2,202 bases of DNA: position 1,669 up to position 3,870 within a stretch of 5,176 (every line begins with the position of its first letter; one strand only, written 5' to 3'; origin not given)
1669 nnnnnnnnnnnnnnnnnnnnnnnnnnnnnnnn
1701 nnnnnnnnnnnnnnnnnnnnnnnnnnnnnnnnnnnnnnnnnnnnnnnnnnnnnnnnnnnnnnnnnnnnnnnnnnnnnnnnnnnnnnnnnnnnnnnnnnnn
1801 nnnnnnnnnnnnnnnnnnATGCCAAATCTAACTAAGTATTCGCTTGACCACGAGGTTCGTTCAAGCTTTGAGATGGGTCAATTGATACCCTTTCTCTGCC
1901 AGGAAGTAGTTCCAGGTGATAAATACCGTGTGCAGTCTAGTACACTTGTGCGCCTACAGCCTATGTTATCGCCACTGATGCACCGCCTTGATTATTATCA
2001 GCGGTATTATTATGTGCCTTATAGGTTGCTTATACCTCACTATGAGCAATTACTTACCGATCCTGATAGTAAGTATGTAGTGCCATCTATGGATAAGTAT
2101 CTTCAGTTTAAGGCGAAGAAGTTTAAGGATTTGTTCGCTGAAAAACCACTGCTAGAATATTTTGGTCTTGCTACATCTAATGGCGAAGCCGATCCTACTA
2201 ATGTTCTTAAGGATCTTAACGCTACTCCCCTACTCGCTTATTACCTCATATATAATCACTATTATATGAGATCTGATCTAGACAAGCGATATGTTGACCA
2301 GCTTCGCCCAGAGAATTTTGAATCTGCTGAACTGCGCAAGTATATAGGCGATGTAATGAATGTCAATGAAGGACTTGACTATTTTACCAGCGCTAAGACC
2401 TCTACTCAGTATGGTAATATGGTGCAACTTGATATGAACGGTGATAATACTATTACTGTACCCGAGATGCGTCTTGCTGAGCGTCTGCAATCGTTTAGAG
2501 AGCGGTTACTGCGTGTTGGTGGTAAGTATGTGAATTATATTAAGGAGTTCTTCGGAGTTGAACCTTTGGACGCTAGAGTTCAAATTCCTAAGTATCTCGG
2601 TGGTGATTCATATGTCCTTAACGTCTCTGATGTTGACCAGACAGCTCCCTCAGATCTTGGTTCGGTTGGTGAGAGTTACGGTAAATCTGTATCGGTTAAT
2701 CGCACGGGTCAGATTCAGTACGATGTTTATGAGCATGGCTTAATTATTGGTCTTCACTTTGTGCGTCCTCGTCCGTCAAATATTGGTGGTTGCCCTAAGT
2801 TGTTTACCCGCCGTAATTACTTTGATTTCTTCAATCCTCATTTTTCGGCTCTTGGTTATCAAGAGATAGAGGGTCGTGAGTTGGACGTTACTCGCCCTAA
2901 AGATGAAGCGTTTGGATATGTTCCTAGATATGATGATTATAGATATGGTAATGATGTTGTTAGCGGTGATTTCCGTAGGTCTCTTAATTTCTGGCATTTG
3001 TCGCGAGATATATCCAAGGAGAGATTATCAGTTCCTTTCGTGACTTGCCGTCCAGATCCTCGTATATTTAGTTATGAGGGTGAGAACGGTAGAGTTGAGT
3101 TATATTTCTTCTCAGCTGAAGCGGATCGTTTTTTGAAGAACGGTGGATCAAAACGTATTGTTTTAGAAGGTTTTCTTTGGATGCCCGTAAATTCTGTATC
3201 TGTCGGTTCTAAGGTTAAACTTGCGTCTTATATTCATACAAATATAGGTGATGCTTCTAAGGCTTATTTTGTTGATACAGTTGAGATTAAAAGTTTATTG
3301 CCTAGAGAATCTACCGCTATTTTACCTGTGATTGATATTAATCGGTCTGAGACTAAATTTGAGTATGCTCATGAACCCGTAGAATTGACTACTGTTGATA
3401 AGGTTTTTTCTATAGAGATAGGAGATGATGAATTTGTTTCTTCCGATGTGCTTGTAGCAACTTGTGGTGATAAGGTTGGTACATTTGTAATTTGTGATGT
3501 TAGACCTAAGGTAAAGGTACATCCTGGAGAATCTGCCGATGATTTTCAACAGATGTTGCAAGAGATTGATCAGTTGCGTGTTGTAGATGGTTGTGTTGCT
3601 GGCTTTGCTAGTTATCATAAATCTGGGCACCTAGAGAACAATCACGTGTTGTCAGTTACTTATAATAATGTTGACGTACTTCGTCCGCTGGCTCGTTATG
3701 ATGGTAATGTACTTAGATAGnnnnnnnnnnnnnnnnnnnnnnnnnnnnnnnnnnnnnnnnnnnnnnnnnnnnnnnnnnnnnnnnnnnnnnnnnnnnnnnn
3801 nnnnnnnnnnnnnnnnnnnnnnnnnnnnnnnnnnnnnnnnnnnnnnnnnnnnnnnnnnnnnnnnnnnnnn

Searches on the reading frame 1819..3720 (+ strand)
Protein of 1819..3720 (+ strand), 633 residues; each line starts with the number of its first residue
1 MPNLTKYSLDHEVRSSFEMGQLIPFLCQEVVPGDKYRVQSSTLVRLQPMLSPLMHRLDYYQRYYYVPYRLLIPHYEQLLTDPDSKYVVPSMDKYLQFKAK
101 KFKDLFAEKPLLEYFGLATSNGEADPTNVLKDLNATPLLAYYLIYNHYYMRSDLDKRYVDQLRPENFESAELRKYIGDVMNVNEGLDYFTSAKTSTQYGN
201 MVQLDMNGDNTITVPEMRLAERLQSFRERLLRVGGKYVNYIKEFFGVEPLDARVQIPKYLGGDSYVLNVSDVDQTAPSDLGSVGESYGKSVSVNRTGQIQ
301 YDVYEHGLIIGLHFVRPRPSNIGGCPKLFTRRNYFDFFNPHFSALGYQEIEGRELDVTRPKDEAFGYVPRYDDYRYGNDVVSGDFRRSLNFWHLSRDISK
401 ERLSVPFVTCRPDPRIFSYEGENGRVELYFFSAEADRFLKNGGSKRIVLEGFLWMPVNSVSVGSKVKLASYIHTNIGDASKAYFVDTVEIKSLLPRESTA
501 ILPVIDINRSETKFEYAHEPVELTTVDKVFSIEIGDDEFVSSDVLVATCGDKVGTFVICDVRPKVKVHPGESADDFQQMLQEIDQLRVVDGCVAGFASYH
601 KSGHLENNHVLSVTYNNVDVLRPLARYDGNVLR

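Call 6: search_protein_families(library=pfam, proteins=[window:1819-3720:+], max_evalue=0.01)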
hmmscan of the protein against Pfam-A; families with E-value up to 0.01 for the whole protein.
window:1819-3720:+ (633 aa): 1 family
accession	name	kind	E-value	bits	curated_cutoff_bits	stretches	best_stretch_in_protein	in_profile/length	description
PF02305.22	Phage_F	-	5.2e-53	181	25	2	201-400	242-451/501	Capsid protein (F protein)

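Call 68: search_dna_similar(query=window:1819-3720:+, collection=phages, mode=protein, max_rows=40, rows=spread)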
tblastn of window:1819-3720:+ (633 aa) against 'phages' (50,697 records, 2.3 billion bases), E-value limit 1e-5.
Records with a match: 3656; places in all: 3705; records where one place covers at least 80% of the query: 5.
Best place of each record, by identity: 80-90% 2; 60-80% 3; <60% 3651.
By first word of the organism name: bajarodmic 1091; Microviridae 953; Dulem 426; Microvirus 173; Capybara 124; Dipodfec 121; Blackfly 107; Tortoise 88; Gokushovirus 88; Sigmofec 73; and 30 more.
By host as written in the record: - 1367; Peromyscus fraterculus 548; Ciona robusta 248; Varecia variegata 193; Hydrochoerus hydrochaeris 124; Homo sapiens 116; porcine 114; Austrosimulium ungulatum 107; and 51 more.
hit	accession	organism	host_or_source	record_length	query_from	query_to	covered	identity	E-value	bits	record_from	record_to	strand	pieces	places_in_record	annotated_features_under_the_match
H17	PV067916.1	Microviridae sp.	Homo sapiens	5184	1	633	100%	83.7%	0e+0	1051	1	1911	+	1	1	major capsid protein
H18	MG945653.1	Microviridae sp.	oyster gut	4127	7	420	65%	33.0%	1e-51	198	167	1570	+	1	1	similar to VP1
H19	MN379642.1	Chicken microvirus mg7_16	Gallus gallus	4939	11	412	64%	32.5%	2e-24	183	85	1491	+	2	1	major capsid protein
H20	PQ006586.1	bajarodmic virus 70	Neotoma bryanti feces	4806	7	396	62%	32.5%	1e-24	181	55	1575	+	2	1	major capsid protein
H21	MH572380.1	Microviridae sp.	Ciona robusta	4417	2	418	66%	29.7%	9e-45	177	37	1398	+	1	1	major capsid protein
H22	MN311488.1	Antarctic microvirus CAA_003_V_4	cryoconite holes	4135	2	418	66%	29.2%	5e-38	157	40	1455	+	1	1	major capsid protein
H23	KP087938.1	Eel River basin pequenovirus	cold methane seep sediment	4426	5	447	70%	26.9%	4e-35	148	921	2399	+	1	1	putative major capsid protein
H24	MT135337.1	Microvirus sp.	porcine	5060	5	412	64%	28.9%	3e-26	175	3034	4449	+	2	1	putative VP1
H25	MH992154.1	Apis mellifera associated microvirus 34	Apis mellifera carnica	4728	2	447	70%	26.0%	2e-29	130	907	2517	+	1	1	major capsid protein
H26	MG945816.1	Microviridae sp.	pig feces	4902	11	422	65%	27.8%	8e-24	112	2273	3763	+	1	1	similar to VP1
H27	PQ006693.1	bajarodmic virus 522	Neotoma bryanti feces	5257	5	400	61%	29.1%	2e-23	168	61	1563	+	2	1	major capsid protein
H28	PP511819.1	Dulem virus 173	Propithecus coquereli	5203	3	399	63%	28.1%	3e-23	174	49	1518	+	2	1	major capsid protein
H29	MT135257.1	Gokushovirinae sp.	porcine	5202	10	394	61%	28.2%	8e-24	188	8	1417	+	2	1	none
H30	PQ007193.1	bajarodmic virus 940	Peromyscus fraterculus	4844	2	423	42%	40.1%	2e-34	214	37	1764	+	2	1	major capsid protein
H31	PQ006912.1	bajarodmic virus 694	Dipodomys merriami feces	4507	5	396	62%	25.8%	5e-26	120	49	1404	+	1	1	major capsid protein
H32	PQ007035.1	bajarodmic virus 795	Dipodomys merriami feces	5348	2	448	71%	20.8%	1e-6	58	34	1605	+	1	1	major capsid protein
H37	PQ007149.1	bajarodmic virus 901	Neotoma bryanti feces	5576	192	441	39%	28.7%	1e-9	67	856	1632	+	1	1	major capsid protein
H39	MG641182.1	Alces alces faeces associated microvirus MP10 5560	Alces alces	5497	184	395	33%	32.7%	3e-23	110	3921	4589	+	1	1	major capsid protein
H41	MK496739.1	Capybara microvirus Cap1_SP_167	Hydrochoerus hydrochaeris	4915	172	400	36%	29.2%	4e-17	92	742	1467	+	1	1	major capsid protein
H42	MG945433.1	Microviridae sp.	yak feces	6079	212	447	37%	27.9%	6e-15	85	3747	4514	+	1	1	similar to VP1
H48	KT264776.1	Gokushovirus WZ-2015a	monkey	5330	209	394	29%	31.8%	5e-20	100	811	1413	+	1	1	VP1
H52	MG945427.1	Microviridae sp.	pig feces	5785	218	386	27%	32.0%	8e-15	84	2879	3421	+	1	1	similar to VP1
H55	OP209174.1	Bacteriophage N88_L5317_C7.5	bacterium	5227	242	401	25%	29.9%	3e-6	77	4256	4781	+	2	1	none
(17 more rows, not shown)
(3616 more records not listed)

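Call 72: get_annotated_region(hit=H23, flank=6000)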
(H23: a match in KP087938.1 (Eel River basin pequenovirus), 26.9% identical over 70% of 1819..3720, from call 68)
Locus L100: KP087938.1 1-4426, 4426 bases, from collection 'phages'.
description: Eel River basin pequenovirus isolate c1271, complete genome.
organism: Eel River basin pequenovirus (NCBI taxid 1609634)
taxonomy: Viruses; Monodnaviria; Sangervirae; Phixviricota; Malgrandaviricetes; Petitvirales; Microviridae
host: -; source: cold methane seep sediment; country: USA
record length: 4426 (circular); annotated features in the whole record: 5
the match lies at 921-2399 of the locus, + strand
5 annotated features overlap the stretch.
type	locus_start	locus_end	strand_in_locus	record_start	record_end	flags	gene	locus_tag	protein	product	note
CDS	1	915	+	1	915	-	-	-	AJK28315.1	putative replication initiation protein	-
CDS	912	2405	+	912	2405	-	-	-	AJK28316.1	putative major capsid protein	-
CDS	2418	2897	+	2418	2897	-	-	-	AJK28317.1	hypothetical protein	-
CDS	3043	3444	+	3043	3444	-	-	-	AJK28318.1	hypothetical protein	-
CDS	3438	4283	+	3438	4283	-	-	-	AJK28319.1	putative minor capsid protein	-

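Call 73: get_annotated_region(hit=H25, flank=6000)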
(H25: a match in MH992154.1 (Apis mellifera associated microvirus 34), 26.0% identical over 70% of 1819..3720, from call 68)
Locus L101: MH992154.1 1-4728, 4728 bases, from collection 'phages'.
description: Apis mellifera associated microvirus 34 isolate BeeCFH_SP_3351, complete genome.
organism: Apis mellifera associated microvirus 34 (NCBI taxid 2494763)
taxonomy: Viruses; Monodnaviria; Sangervirae; Phixviricota; Malgrandaviricetes; Petitvirales; Microviridae
host: Apis mellifera carnica; source: Hemolymph; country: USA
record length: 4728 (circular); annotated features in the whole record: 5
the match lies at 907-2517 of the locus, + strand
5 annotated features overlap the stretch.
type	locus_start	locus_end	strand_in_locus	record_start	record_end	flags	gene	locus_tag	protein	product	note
CDS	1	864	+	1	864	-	-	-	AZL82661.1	replication initiator protein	similar to PHA00330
CDS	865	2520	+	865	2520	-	-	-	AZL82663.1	major capsid protein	similar to PHA00363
CDS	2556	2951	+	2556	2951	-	-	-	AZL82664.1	hypothetical protein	unknown microvirus-like protein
CDS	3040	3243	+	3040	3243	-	-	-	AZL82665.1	hypothetical protein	unknown microvirus-like protein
CDS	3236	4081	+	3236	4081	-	-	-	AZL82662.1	DNA pilot protein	similar to PHA00327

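Call 74: get_annotated_region(hit=H48, flank=6000)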
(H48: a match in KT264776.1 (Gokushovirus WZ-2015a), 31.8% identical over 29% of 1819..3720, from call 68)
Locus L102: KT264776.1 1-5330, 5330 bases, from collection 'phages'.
description: Gokushovirus WZ-2015a isolate 28Mky14, complete genome.
organism: Gokushovirus WZ-2015a (NCBI taxid 1758150)
taxonomy: Viruses; Monodnaviria; Sangervirae; Phixviricota; Malgrandaviricetes; Petitvirales; Microviridae; Gokushovirinae
host: monkey; source: feces; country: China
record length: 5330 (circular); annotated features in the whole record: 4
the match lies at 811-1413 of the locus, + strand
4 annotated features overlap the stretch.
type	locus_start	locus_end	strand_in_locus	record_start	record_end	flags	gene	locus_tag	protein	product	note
CDS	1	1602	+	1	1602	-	-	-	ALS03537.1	VP1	-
CDS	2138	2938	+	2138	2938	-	-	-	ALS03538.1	VP2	-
CDS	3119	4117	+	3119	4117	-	-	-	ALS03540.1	VP4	-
CDS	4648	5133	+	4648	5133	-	-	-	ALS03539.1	VP3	-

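Call 75: get_annotated_region(hit=H42, flank=7000)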
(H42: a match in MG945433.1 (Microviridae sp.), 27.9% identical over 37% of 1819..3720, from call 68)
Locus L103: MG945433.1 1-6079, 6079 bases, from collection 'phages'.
description: UNVERIFIED: Microviridae sp. isolate 4854-1711, complete genome.
organism: Microviridae sp. (NCBI taxid 2202644)
taxonomy: Viruses; Monodnaviria; Sangervirae; Phixviricota; Malgrandaviricetes; Petitvirales; Microviridae
host: -; source: yak feces; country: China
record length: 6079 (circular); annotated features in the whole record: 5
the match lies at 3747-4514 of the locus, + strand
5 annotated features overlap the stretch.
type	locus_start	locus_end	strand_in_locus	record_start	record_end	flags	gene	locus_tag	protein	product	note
misc_feature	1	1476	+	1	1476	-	-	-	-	-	similar to VP4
misc_feature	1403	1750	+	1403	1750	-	-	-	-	-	similar to hypothetical protein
misc_feature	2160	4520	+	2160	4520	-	-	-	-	-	similar to VP1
misc_feature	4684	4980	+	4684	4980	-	-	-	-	-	similar to hypothetical protein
misc_feature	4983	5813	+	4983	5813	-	-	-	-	-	similar to VP2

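Call 76: get_annotated_region(hit=H39, flank=6000)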
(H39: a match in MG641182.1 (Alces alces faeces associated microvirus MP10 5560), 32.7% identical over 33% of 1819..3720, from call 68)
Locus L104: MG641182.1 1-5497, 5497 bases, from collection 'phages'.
description: Alces alces faeces associated microvirus MP10 5560, complete genome.
organism: Alces alces faeces associated microvirus MP10 5560 (NCBI taxid 2219133)
taxonomy: Viruses; Monodnaviria; Sangervirae; Phixviricota; Malgrandaviricetes; Petitvirales; Microviridae
host: Alces alces; source: feces; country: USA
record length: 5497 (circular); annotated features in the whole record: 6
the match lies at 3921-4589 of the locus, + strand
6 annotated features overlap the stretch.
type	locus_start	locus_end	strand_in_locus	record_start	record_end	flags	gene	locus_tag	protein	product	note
CDS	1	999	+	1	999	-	-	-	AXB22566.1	replication initiation protein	-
CDS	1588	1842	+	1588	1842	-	-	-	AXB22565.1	nonstructural protein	-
CDS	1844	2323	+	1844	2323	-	-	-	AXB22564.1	minor capsid protein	-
CDS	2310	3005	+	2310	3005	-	-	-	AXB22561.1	hypothetical protein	-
CDS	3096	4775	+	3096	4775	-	-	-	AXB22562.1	major capsid protein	-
CDS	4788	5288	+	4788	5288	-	-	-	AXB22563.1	minor capsid protein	-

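Call 77: get_annotated_region(hit=H55, flank=6000)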
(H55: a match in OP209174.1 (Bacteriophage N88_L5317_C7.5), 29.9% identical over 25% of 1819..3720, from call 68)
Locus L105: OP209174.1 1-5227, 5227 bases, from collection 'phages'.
description: Bacteriophage N88_L5317_C7.5, complete genome.
organism: Bacteriophage N88_L5317_C7.5 (NCBI taxid 2983359)
taxonomy: Viruses; Monodnaviria; Sangervirae; Phixviricota; Malgrandaviricetes; Petitvirales; Microviridae
host: bacterium; source: -; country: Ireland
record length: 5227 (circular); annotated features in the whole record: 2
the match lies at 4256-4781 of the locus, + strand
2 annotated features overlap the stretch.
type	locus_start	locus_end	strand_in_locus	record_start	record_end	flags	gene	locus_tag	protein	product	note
CDS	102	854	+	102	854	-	-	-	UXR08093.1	VP2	ORF2:102:854 Gokushovirus VP2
CDS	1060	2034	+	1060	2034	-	-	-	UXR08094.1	VP4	ORF1:1060:2034 Gokushovirus VP4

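Call 78: get_annotated_region(hit=H32, flank=6000)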
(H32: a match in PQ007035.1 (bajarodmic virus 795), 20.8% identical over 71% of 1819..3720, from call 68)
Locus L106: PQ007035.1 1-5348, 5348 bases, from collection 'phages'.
description: Bajarodmic virus 795 isolate BGG_081_11, complete genome.
organism: bajarodmic virus 795 (NCBI taxid 3344168)
taxonomy: Viruses; Monodnaviria; Sangervirae; Phixviricota; Malgrandaviricetes; Petitvirales; Microviridae; Microvirus
host: -; source: Dipodomys merriami feces; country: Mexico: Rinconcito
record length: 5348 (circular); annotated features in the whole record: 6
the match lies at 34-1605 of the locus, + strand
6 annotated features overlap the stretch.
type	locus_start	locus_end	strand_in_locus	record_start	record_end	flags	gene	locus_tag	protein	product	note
CDS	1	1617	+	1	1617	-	-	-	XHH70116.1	major capsid protein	-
CDS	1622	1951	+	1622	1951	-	-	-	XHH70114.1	hypothetical protein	-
CDS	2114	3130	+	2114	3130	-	-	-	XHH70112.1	DNA pilot protein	-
CDS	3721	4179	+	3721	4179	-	-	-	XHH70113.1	hypothetical protein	-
CDS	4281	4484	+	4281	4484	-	-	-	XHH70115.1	hypothetical protein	-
CDS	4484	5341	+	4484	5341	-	-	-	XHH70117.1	replication initiator protein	-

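Call 79: get_annotated_region(hit=H29, flank=6000)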
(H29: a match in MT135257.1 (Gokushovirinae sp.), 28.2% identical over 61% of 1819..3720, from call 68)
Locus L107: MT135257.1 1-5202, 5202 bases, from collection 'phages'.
description: UNVERIFIED: Gokushovirinae sp. isolate VIRES_GX03_2265065, complete genome.
organism: Gokushovirinae sp. (NCBI taxid 2655021)
taxonomy: Viruses; Monodnaviria; Sangervirae; Phixviricota; Malgrandaviricetes; Petitvirales; Microviridae; Gokushovirinae
host: porcine; source: -; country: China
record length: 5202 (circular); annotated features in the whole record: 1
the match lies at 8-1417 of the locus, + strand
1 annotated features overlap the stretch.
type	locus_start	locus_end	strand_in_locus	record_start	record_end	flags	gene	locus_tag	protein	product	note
CDS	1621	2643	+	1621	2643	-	-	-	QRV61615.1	DNA pilot protein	-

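Call 80: get_annotated_region(hit=H19, flank=6000)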
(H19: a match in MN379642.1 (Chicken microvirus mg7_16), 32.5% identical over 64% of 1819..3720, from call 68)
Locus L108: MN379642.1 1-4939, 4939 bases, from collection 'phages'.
description: Chicken microvirus mg7_16, complete genome.
organism: Chicken microvirus mg7_16 (NCBI taxid 2720924)
taxonomy: Viruses; Monodnaviria; Sangervirae; Phixviricota; Malgrandaviricetes; Petitvirales; Microviridae; Microvirus
host: Gallus gallus; source: tracheal swab; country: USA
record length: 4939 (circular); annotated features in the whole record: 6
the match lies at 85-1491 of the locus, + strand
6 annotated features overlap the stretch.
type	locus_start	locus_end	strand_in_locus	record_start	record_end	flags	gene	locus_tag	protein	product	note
CDS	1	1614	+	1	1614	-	-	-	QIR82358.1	major capsid protein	similar to PHA00363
CDS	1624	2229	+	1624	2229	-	-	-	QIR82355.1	DNA pilot protein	similar to PHA00327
CDS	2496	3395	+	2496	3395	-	-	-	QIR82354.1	replication initiator protein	similar to PHA00330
CDS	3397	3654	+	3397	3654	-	-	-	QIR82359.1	nonstructural protein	Simialr to PHA00198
CDS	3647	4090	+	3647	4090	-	-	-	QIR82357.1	internal scaffolding protein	similar to PHA00099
CDS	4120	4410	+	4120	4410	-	-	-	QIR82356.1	hypothetical protein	-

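Call 81: get_annotated_region(hit=H37, flank=6000)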
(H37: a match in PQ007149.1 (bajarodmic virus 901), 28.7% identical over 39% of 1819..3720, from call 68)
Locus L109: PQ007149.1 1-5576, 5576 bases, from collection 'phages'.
description: Bajarodmic virus 901 isolate BGG_084_14, complete genome.
organism: bajarodmic virus 901 (NCBI taxid 3344285)
taxonomy: Viruses; Monodnaviria; Sangervirae; Phixviricota; Malgrandaviricetes; Petitvirales; Microviridae; Microvirus
host: -; source: Neotoma bryanti feces; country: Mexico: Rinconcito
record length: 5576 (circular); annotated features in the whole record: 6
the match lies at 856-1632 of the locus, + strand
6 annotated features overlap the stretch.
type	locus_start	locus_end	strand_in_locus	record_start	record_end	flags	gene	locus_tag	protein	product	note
CDS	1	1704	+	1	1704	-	-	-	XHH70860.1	major capsid protein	-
CDS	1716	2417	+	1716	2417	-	-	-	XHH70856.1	DNA pilot protein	-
CDS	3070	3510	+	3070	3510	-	-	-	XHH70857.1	hypothetical protein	-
CDS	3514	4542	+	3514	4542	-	-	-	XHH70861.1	replication initiator protein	-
CDS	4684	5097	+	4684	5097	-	-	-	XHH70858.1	hypothetical protein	-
CDS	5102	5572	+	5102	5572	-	-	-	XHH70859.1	internal scaffolding protein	-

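Call 82: get_annotated_region(hit=H52, flank=6000)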
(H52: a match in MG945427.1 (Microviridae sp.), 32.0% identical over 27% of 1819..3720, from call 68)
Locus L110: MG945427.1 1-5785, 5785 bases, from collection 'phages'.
description: UNVERIFIED: Microviridae sp. isolate 4457-1801, complete genome.
organism: Microviridae sp. (NCBI taxid 2202644)
taxonomy: Viruses; Monodnaviria; Sangervirae; Phixviricota; Malgrandaviricetes; Petitvirales; Microviridae
host: -; source: pig feces; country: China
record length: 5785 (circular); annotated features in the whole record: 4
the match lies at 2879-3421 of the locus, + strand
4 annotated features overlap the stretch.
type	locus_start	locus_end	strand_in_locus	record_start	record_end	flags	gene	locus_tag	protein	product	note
misc_feature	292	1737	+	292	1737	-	-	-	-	-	similar to VP4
misc_feature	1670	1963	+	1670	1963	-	-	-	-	-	similar to hypothetical protein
misc_feature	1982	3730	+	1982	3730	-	-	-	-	-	similar to VP1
misc_feature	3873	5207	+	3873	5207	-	-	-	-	-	similar to VP2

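Call 83: get_annotated_region(hit=H41, flank=6000)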
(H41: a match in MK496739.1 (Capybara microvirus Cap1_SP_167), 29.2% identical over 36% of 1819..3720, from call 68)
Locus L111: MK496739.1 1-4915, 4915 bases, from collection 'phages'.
description: Capybara microvirus Cap1_SP_167, complete genome.
organism: Capybara microvirus Cap1_SP_167 (NCBI taxid 2585402)
taxonomy: Viruses; Monodnaviria; Sangervirae; Phixviricota; Malgrandaviricetes; Petitvirales; Microviridae
host: Hydrochoerus hydrochaeris; source: feces; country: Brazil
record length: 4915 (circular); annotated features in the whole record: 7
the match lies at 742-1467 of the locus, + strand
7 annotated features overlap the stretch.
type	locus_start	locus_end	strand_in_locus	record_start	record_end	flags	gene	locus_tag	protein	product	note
CDS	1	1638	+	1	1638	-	-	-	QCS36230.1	major capsid protein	similar to PHA00363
CDS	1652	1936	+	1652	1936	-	-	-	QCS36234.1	hypothetical protein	-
CDS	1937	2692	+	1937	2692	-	-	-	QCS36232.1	minor capsid protein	similar to PHA00327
CDS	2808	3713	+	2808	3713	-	-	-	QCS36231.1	replication initiator protein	similar to PHA00330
CDS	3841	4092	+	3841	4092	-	-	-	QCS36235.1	nonstructural protein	similar to PHA00198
CDS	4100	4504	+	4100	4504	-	-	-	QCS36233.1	minor capsid protein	similar to PHA00099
CDS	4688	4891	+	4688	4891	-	-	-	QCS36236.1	hypothetical protein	-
